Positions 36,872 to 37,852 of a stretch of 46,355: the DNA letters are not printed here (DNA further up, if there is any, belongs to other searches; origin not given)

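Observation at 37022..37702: Exported (Tat-lipoprotein) paralog of the SLOG-like domain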

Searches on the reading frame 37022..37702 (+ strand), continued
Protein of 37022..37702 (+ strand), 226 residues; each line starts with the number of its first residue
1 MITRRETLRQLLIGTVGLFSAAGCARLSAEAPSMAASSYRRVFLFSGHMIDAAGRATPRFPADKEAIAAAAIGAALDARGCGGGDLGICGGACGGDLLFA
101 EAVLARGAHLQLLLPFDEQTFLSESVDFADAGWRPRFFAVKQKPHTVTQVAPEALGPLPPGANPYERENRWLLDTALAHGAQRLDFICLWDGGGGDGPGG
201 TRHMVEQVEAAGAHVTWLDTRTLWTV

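Call 30: find_related_loci(query=P0001, collection=genome_contigs, flank=10000)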
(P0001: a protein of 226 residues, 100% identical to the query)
Query P0001 (226 aa) in genome_contigs; peptide patterns used: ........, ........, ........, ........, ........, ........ (x = any residue, [..] = any of these).
600 stretches matched a pattern (row limit reached: there are more); 160 encode a relative of the query (tblastn E <= 1e-3); the best 80 are kept; 80 distinct loci.
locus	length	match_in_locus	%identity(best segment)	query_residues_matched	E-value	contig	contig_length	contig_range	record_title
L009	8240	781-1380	57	25-224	5e-69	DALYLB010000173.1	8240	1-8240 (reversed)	MAG TPA_asm: Blastocatellia bacterium isolate CTOTU46662 NODE_1344_length_8240_cov_4.357605, whole genome shotgun sequen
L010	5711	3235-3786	60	40-223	9e-69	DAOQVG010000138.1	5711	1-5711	MAG TPA_asm: Smithellaceae bacterium isolate AMR_MDS_1094 NODE_15519_length_5711_cov_3.892857, whole genome shotgun sequ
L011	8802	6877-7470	57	27-224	3e-68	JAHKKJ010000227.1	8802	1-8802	MAG: Deltaproteobacteria bacterium isolate CR_Sed_300A_bin.10 scaffold_541, whole genome shotgun sequence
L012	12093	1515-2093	56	30-224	8e-67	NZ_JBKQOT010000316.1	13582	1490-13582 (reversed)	MAG: Roseiarcus sp. isolate LAWAr2D2E2F__bin_144 LAWAr2D2E2F_000000108880, whole genome shotgun sequence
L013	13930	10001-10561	55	40-226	7e-66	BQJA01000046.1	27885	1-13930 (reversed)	MAG: Nitrosomonas sp. NMNS01 DNA, sequence046, whole genome shotgun sequence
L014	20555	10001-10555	60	40-224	8e-65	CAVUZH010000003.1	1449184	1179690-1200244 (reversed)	MAG: uncultured delta proteobacterium isolate MFD05567.bin.2.276 genome assembly, contig: contig_11253, whole genome sho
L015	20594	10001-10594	55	25-224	1e-64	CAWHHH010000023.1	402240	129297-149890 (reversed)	MAG: uncultured Alphaproteobacteria bacterium isolate MFD02134.bin.2.170 genome assembly, contig: contig_8389, whole gen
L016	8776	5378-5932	55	40-224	3e-64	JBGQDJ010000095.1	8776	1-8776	MAG: Geobacteraceae bacterium isolate OBJ2_061818_110_19 k141_1785683_length_8776_cov_9.0000, whole genome shotgun seque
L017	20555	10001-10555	54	40-224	2e-63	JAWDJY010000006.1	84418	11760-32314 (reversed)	MAG: Geobacteraceae bacterium isolate SKOL NODE_12_length_84418_cov_4.097282, whole genome shotgun sequence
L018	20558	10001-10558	55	37-224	1e-62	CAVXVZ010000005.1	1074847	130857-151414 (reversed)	MAG: uncultured Alphaproteobacteria bacterium isolate MFD04463.bin.3.342 genome assembly, contig: contig_14668, whole ge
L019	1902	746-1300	63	38-224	9e-65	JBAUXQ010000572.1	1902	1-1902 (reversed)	MAG: Roseiarcus sp. isolate MFD10070_ilm_asm_bin9 k127_183810, whole genome shotgun sequence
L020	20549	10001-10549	59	40-224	7e-63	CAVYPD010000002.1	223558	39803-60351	MAG: uncultured Alphaproteobacteria bacterium isolate MFD05513.bin.2.195 genome assembly, contig: contig_1133, whole gen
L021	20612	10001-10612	55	22-224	6e-64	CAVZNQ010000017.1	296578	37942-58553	MAG: uncultured Alphaproteobacteria bacterium isolate MFD05841.bin.2.67 genome assembly, contig: contig_40694, whole gen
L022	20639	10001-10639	50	10-224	1e-62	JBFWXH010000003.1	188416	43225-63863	MAG: Candidatus Binatia bacterium isolate CA_2019_TPBS_136 NODE_681_length_188416_cov_6.374775_TPBS, whole genome shotgu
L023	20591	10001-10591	58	26-224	2e-61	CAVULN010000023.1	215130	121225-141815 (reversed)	MAG: uncultured Alphaproteobacteria bacterium isolate MFD06435.bin.2.88 genome assembly, contig: contig_18178, whole gen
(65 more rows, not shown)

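Call 36: search_protein_representatives(alignment_id=A1)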
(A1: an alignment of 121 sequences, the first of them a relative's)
Query: 121 sequences, 193 profile positions. Proteins with E-value up to 0.001 (for the whole library): 4178; up to 1e-10: 2377; up to 1e-30: 505. The best 150 are listed.
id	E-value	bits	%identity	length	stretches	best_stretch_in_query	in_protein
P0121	1.8e-80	285.5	-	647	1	5-192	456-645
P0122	4.0e-77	274.6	-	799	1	5-192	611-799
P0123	6.0e-77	274.0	-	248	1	6-192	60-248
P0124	3.8e-76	271.4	-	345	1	5-192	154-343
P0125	1.7e-75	269.3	-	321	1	6-192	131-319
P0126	5.9e-75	267.5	-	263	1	5-165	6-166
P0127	1.2e-74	266.5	-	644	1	6-189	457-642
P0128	2.8e-74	265.3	-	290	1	10-192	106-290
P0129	4.8e-74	264.5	-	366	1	4-192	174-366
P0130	3.8e-73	261.6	-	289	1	6-192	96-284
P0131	4.6e-73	261.3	-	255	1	5-192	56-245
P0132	7.8e-73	260.6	-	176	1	19-192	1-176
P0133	2.0e-71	256.0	-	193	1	8-193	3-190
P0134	4.8e-71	254.8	-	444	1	4-188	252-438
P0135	4.9e-71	254.7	-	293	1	7-192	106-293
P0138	1.2e-70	253.4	-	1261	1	4-188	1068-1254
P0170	2.4e-64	232.9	-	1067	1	5-191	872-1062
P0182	7.2e-60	218.3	-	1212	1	8-192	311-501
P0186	2.7e-59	216.4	-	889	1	5-190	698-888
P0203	2.1e-57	210.3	-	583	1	6-191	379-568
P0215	7.4e-55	201.9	-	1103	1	4-187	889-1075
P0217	1.3e-53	197.8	-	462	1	5-192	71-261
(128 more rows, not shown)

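Call 41: search_protein_families(library=pfam, proteins=[P0138, P0170, P0182, P0215, P0122, P0186, P0217, P0134, P0203], max_evalue=0.001)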
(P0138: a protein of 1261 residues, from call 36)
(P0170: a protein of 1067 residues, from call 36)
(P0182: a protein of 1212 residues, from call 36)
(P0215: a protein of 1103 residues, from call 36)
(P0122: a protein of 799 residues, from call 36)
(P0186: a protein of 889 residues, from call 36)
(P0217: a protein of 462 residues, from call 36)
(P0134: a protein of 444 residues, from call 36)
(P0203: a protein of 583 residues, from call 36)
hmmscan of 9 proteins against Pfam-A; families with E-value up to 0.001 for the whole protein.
P0138 (1261 aa): 8 families
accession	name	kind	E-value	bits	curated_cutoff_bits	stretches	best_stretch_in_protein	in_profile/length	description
PF14516.12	AAA_35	-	8.6e-30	104.1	27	1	15-255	4-245/331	AAA-like domain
PF13676.11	TIR_2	-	8.7e-24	84.8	28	1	385-502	1-122/122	TIR domain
PF20308.4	TPR-S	-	7.6e-16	59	27.6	1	838-956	2-102/102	Tetratricopeptide Repeats-Sensor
PF13431.12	TPR_17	-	1.4e-06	28.6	24.4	0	845-877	2-34/34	Tetratricopeptide repeat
PF14559.12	TPR_19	-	3.2e-06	27.8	25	1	832-898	1-67/68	Tetratricopeptide repeat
PF13428.12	TPR_14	-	1.9e-05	25.3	23.5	0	857-898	2-43/44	Tetratricopeptide repeat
PF13281.12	MAP3K_TRAF_bd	-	0.00037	20.1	24.1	1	882-1041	204-348/371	MAP3K TRAFs-binding domain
PF07719.23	TPR_2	-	0.00079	19.8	27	0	823-854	2-33/34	Tetratricopeptide repeat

P0170 (1067 aa): 8 families
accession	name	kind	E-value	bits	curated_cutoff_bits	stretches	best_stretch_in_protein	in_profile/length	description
PF20308.4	TPR-S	-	3.4e-15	56.9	27.6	1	643-759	4-102/102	Tetratricopeptide Repeats-Sensor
PF13432.12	TPR_16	-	3e-06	28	32.7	1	629-691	1-64/65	Tetratricopeptide repeat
PF13414.12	TPR_11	-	6.7e-06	26.1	26.8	0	632-656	1-25/42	TPR repeat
PF14559.12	TPR_19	-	9.2e-06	26.3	25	1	635-699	1-66/68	Tetratricopeptide repeat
PF07719.23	TPR_2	-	1.5e-05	25.2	27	0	630-656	6-32/34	Tetratricopeptide repeat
PF13281.12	MAP3K_TRAF_bd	-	5.3e-05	22.8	24.1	1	684-762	203-267/371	MAP3K TRAFs-binding domain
PF13614.12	AAA_31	-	0.00012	22.6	27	1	9-47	2-40/177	AAA domain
PF01656.29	CbiA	-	0.00042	20.7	25.4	1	13-53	3-43/125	CobQ/CobB/MinD/ParA nucleotide binding domain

P0182 (1212 aa): 15 families
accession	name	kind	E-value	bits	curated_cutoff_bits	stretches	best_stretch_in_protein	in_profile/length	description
PF00158.32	Sigma54_activat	-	2.2e-59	200.4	20.2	1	719-881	2-164/168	Sigma-54 interaction domain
PF20308.4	TPR-S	-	8.8e-20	71.6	27.6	1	60-177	2-101/102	Tetratricopeptide Repeats-Sensor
PF14532.12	Sigma54_activ_2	-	1.1e-15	58.6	25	1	736-889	18-138/138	Sigma-54 interaction domain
PF25601.1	AAA_lid_14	-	2.5e-15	56.5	27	1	890-969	1-72/87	AAA+ ATPase lid domain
PF14559.12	TPR_19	-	1.4e-09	38.5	25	1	57-116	4-63/68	Tetratricopeptide repeat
PF07719.23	TPR_2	-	5.1e-08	32.9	27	0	44-77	1-34/34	Tetratricopeptide repeat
PF13424.12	TPR_12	-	4.5e-07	30.4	30.1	0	33-73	32-74/77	Tetratricopeptide repeat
PF13432.12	TPR_16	-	4.9e-07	30.5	32.7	1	51-111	4-64/65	Tetratricopeptide repeat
PF13174.12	TPR_6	-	7.7e-07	29.8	26.3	0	45-76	1-32/33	Tetratricopeptide repeat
PF07728.20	AAA_5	-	5.2e-06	27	22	1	742-859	2-122/139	AAA domain (dynein-related subfamily)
PF13428.12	TPR_14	-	1.6e-05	25.5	23.5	1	82-115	5-38/44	Tetratricopeptide repeat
PF00515.34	TPR_1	-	2.1e-05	24.6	27.8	0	44-77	1-34/34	Tetratricopeptide repeat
PF13371.12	TPR_9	-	0.00014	22.3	35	1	57-117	8-68/73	Tetratricopeptide repeat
PF13281.12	MAP3K_TRAF_bd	-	0.00018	21.1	24.1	1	96-177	195-263/371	MAP3K TRAFs-binding domain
PF13181.12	TPR_8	-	0.00033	21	25.7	0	44-77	1-34/34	Tetratricopeptide repeat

P0215 (1103 aa): 8 families
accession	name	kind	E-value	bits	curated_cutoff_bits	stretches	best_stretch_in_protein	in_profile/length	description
PF20308.4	TPR-S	-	2e-15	57.6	27.6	1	639-754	4-101/102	Tetratricopeptide Repeats-Sensor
PF13428.12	TPR_14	-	3.5e-08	33.8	23.5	0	623-660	3-40/44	Tetratricopeptide repeat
PF13414.12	TPR_11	-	3.4e-06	27.1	26.8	1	628-659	1-32/42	TPR repeat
PF14559.12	TPR_19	-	9.2e-06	26.3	25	1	633-697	3-67/68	Tetratricopeptide repeat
PF07719.23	TPR_2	-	1.8e-05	25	27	0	624-654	4-34/34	Tetratricopeptide repeat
PF18181.6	SLATT_1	-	5.9e-05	23.5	26.3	1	171-289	1-118/122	SMODS and SLOG-associating 2TM effector domain 1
PF13281.12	MAP3K_TRAF_bd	-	0.00033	20.2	24.1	0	669-769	191-279/371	MAP3K TRAFs-binding domain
PF24575.1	TPR_Slam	-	0.00036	21.4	35.2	0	627-666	51-92/104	Surface lipoprotein assembly modifier, N-terminal TPR repeats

P0122 (799 aa): 15 families
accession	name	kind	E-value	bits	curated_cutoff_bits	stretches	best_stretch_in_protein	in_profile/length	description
PF00069.31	Pkinase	-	9e-47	160.1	31.7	1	20-273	2-253/263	Protein kinase domain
PF07714.23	PK_Tyr_Ser-Thr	-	5.7e-26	91.8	23.1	1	21-272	3-249/258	Protein tyrosine and serine/threonine kinase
PF20308.4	TPR-S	-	5.5e-21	75.5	27.6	1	378-497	2-102/102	Tetratricopeptide Repeats-Sensor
PF07719.23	TPR_2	-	6.8e-10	38.7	27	1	363-395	2-34/34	Tetratricopeptide repeat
PF13281.12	MAP3K_TRAF_bd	-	1.7e-08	34.3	24.1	1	410-585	191-349/371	MAP3K TRAFs-binding domain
PF13428.12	TPR_14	-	5.6e-08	33.2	23.5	1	363-403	2-42/44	Tetratricopeptide repeat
PF00515.34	TPR_1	-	1.3e-07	31.6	27.8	1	369-395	8-34/34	Tetratricopeptide repeat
PF03109.22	ABC1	-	1.2e-06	28.3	22.9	1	95-178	144-222/244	ABC1 atypical kinase-like domain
PF14559.12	TPR_19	-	1.8e-06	28.6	25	1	372-439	1-68/68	Tetratricopeptide repeat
PF06293.20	Kdo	-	4.8e-06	26.6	21.3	1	92-168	90-167/207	Lipopolysaccharide kinase (Kdo/WaaP) family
PF13414.12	TPR_11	-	5.2e-06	26.5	26.8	1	369-408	1-40/42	TPR repeat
PF13181.12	TPR_8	-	2.6e-05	24.5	25.7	0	368-394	7-33/34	Tetratricopeptide repeat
PF13431.12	TPR_17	-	3e-05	24.4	24.4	0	385-415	2-32/34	Tetratricopeptide repeat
PF01636.29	APH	-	0.00033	20.9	23.2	0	119-168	145-195/239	Phosphotransferase enzyme family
PF13174.12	TPR_6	-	0.00045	21.1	26.3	0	402-427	6-31/33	Tetratricopeptide repeat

P0186 (889 aa): 6 families
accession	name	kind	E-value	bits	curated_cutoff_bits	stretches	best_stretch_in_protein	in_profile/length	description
PF01734.28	Patatin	-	5.6e-23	82.6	27.7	1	3-212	13-189/191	Patatin-like phospholipase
PF20308.4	TPR-S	-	4.9e-12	46.8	27.6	1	459-585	2-102/102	Tetratricopeptide Repeats-Sensor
PF07719.23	TPR_2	-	8.6e-07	29.1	27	0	443-476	1-34/34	Tetratricopeptide repeat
PF00515.34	TPR_1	-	9.5e-06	25.7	27.8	0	443-476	1-34/34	Tetratricopeptide repeat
PF13428.12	TPR_14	-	1.3e-05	25.9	23.5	0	487-527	4-44/44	Tetratricopeptide repeat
PF14559.12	TPR_19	-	0.00016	22.4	25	0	500-527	7-34/68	Tetratricopeptide repeat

P0217 (462 aa): 2 families
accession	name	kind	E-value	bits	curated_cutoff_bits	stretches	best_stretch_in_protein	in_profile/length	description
PF13676.11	TIR_2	-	1.1e-11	45.7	28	1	314-413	1-95/122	TIR domain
PF01582.25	TIR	-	0.00049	20.4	21.3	1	315-407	5-95/179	TIR domain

P0134 (444 aa): 6 families
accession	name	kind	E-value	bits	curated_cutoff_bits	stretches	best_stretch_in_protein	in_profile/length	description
PF20308.4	TPR-S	-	3.8e-10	40.7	27.6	1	30-143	3-101/102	Tetratricopeptide Repeats-Sensor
PF14559.12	TPR_19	-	1.3e-05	25.9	25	1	26-90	4-68/68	Tetratricopeptide repeat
PF13432.12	TPR_16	-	5.3e-05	24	32.7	0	19-80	3-64/65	Tetratricopeptide repeat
PF07719.23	TPR_2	-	0.00013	22.3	27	0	13-46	1-34/34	Tetratricopeptide repeat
PF13428.12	TPR_14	-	0.00026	21.8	23.5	0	50-90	4-44/44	Tetratricopeptide repeat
PF13431.12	TPR_17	-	0.0004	20.9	24.4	0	173-202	4-33/34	Tetratricopeptide repeat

P0203 (583 aa): 4 families
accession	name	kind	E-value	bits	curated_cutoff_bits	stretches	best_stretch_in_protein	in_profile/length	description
PF20308.4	TPR-S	-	4.1e-15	56.6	27.6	1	147-266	2-102/102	Tetratricopeptide Repeats-Sensor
PF13428.12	TPR_14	-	2.9e-05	24.8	23.5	0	132-168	2-38/44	Tetratricopeptide repeat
PF13432.12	TPR_16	-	0.00011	23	32.7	1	137-199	3-65/65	Tetratricopeptide repeat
PF13371.12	TPR_9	-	0.00011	22.5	35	1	154-202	18-66/73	Tetratricopeptide repeat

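Call 54: search_protein_families(library=padloc, proteins=[window:37022-37702:+], max_evalue=0.001)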
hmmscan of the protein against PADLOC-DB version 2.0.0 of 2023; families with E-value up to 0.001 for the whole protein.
window:37022-37702:+ (226 aa): 0 families

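Call 55: search_protein_families(library=ncbifam, proteins=[L003:597-2099:+, L003:183-581:+], max_evalue=0.001)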
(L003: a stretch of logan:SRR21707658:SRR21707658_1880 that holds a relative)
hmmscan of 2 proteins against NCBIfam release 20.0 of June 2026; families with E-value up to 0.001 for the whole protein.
L003:597-2099:+ (500 aa): 106 families (the best 25 are shown)
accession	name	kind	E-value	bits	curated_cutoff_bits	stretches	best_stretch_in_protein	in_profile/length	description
NF004837.0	PRK06187.1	subfamily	1.2e-96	324.1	476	1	13-492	23-523/531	long-chain-fatty-acid--CoA ligase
NF004808.0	PRK06155.1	equivalog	3.5e-80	269.8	722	1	13-491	36-522/542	ATP-dependent acyl-CoA ligase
NF006572.0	PRK09088.1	equivalog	1.4e-78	264.7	696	1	19-491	24-487/491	acyl-CoA synthetase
NF004822.0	PRK06178.1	equivalog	1.7e-78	264.6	782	1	13-491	52-567/571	acyl-CoA synthetase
NF005702.0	PRK07514.1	subfamily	7.8e-75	252.1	558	1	16-489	22-498/506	malonyl-CoA synthase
NF006182.0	PRK08316.1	subfamily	4.8e-73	246.4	663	1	13-484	26-510/523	fatty acyl-CoA synthetase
NF052269.1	Staph_lig_FadD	equivalog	3.2e-69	233.6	650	1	15-489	19-491/499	long-chain-fatty-acid--CoA ligase FadD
NF005714.0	PRK07529.1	subfamily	1.2e-68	232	632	2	145-492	209-577/640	acyl-CoA synthetase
NF004114.0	PRK05605.1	equivalog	1.6e-68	231.5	766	2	148-487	215-565/575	long-chain-fatty-acid--CoA ligase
NF005857.1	PRK07786.1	exception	1.6e-68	231.5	733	1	14-490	25-511/513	fatty-acid--CoA ligase FadD5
NF006181.0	PRK08314.1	subfamily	7.1e-68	229.2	705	2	147-490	197-553/563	long-chain-fatty-acid--CoA ligase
NF005801.1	PRK07656.1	equivalog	2.1e-66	224.6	657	1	15-484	18-496/500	FadD3 family acyl-CoA ligase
NF005307.0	PRK06839.1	equivalog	1.2e-65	222.1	748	1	13-489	17-491/496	o-succinylbenzoate--CoA ligase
TIGR03098.1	ligase_PEP_1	hypoth_equivalog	1.8e-65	221.4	592.35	1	14-489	16-516/517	acyl-CoA ligase (AMP-forming), exosortase A system-associated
NF002966.0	PRK03640.1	equivalog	5.6e-65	219.8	556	1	13-489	17-478/483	o-succinylbenzoate--CoA ligase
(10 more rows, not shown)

L003:183-581:+ (132 aa): 5 families
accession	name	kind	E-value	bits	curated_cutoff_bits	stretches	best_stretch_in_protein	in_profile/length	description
NF005297.0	PRK06824.1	equivalog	2.6e-13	49.9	145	1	59-126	48-115/121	translation initiation factor Sui1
TIGR01158.1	SUI1_rel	equivalog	4.4e-12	46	111.65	1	56-125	26-95/102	stress response translation initiation inhibitor YciH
NF006536.0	PRK09019.1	equivalog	3.6e-09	36.7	142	1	59-125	35-101/108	stress response translation initiation inhibitor YciH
NF005669.0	PRK07451.1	equivalog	8.4e-08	32.6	122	1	55-124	39-108/116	translation initiation factor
NF002096.0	PRK00939.1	subfamily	1.1e-06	28.8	98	1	66-125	35-94/102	stress response translation initiation inhibitor YciH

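Call 62: fold_search(model_id=the predicted structure, library=viral)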
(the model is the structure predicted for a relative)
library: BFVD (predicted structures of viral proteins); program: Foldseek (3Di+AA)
matches with E <= 10: 548; with E <= 0.001: 4
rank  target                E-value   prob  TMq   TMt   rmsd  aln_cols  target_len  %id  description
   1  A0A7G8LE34            2.1e-07  1.00  0.58  0.75   3.4       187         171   16  (no name in the UniProt tables at hand)
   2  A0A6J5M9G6            8.4e-06  1.00  0.47  0.12  15.4       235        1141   12  Uncharacterized protein [uncultured Caudovirales phage]
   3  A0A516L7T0            1.0e-05  1.00  0.43  0.45   7.9       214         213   17  (no name in the UniProt tables at hand)
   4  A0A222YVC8            3.0e-05  1.00  0.50  0.71   3.6       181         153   19  DprA-like DNA processing chain A [Streptomyces phage Mildred21]
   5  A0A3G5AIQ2            2.0e-03  0.99  0.42  0.34  21.9       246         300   10  Uncharacterized protein [Sylvanvirus sp.]
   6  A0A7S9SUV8            2.5e-03  1.00  0.38  0.48   8.9       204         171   15  YspA cpYpsA-related SLOG domain-containing protein [Providencia phage PSTCR7]
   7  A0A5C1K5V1            2.9e-03  0.99  0.40  0.30  11.4       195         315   16  Transposase [Pseudomonas phage Zuri]
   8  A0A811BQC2            4.1e-03  1.00  0.40  0.37  20.8       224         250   15  YspA cpYpsA-related SLOG domain-containing protein [Pandoravirus japonicus]
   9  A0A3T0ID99            4.1e-03  0.99  0.37  0.52   6.1       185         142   14  (no name in the UniProt tables at hand)
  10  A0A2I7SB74            5.0e-03  0.99  0.42  0.47   6.7       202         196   11  (no name in the UniProt tables at hand)
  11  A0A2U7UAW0            6.0e-03  1.00  0.39  0.49  15.0       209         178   17  YspA cpYpsA-related SLOG domain-containing protein [Pandoravirus quercus]
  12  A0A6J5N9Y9            7.2e-03  0.99  0.37  0.35   5.8       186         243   14  Uncharacterized protein [uncultured Caudovirales phage]
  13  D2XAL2                9.2e-03  1.00  0.37  0.46   6.1       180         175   13  Rossmann-fold nucleotide-binding protein [Marseillevirus marseillevirus]
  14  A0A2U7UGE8            9.2e-03  0.99  0.39  0.45  16.2       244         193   16  YspA cpYpsA-related SLOG domain-containing protein [Pandoravirus macleodensis]
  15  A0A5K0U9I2            9.2e-03  0.98  0.37  0.50  21.2       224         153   14  YspA cpYpsA-related SLOG domain-containing protein [Yasminevirus sp. GU-2018]
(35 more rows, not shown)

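Call 65: find_related_loci(query=P0001, collection=metagenome_contigs, flank=8000)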
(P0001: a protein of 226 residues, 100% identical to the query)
Query P0001 (226 aa) in metagenome_contigs; peptide patterns used: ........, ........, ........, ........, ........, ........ (x = any residue, [..] = any of these).
600 stretches matched a pattern (row limit reached: there are more); 224 encode a relative of the query (tblastn E <= 1e-3); the best 80 are kept; 80 distinct loci.
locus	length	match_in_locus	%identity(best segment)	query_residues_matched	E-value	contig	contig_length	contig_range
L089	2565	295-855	60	38-224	9e-74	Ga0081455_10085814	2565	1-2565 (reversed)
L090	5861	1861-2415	60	40-224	2e-70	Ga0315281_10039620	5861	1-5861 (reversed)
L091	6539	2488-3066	59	31-225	2e-69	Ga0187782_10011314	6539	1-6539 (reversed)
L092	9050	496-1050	59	40-224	2e-68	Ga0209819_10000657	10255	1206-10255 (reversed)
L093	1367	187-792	52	15-224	3e-71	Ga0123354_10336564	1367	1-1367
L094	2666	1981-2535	57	40-224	3e-68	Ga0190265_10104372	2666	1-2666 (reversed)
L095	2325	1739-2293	63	40-224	2e-68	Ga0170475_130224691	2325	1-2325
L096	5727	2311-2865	68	40-224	6e-67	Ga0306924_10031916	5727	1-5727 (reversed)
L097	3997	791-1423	56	20-225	1e-65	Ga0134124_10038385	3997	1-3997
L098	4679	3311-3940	56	20-224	1e-65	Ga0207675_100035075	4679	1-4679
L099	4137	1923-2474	59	40-225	6e-66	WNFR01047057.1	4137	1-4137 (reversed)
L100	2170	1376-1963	55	31-224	3e-67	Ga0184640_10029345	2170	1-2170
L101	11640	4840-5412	59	32-224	7e-66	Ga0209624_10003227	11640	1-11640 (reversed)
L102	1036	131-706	59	30-223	1e-70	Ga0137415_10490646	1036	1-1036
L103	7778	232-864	56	20-225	3e-65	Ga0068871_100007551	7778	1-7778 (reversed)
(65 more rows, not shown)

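Call 69: find_encoding_contigs(protein=P0008, flank=3000, max_places=2)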
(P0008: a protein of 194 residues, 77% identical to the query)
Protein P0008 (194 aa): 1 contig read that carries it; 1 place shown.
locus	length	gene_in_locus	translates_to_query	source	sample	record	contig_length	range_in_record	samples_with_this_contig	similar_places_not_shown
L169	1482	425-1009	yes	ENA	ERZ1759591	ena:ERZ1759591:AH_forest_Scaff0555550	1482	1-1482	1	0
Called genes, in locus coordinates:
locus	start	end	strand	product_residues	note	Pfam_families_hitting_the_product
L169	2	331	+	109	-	?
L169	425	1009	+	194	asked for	-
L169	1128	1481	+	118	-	?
